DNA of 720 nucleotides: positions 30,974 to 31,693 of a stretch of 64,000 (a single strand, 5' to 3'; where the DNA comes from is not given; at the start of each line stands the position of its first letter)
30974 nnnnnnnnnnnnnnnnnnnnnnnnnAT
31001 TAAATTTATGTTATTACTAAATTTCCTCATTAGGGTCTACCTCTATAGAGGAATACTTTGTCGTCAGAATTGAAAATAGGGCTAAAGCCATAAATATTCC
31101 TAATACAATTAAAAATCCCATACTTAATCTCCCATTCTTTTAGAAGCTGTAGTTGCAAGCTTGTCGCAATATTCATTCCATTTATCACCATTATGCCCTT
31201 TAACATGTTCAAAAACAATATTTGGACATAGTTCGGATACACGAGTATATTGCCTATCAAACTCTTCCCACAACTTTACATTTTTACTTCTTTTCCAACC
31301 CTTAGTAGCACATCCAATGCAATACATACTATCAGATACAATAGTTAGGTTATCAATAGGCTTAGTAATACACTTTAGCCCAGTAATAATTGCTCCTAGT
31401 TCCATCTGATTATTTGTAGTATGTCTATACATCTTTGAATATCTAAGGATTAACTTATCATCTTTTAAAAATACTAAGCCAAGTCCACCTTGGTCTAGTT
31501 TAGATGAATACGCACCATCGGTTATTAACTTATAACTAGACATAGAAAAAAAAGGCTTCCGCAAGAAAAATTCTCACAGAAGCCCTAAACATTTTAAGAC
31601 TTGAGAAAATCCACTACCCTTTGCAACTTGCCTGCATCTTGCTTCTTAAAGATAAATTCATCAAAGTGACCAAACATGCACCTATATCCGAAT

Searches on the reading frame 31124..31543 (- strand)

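Call 38: search_protein_families(library=pfam, proteins=[window:31124-31543:-], max_evalue=0.001)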
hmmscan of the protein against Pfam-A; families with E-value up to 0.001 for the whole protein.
window:31124-31543:- (139 aa): 2 families
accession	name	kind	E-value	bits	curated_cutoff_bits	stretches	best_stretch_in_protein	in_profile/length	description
PF00075.30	RNase_H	-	2.8e-23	83.1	25.8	1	4-134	4-140/141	RNase H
PF13456.12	RVT_3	-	1.9e-05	25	21.6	1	8-93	2-90/123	Reverse transcriptase-like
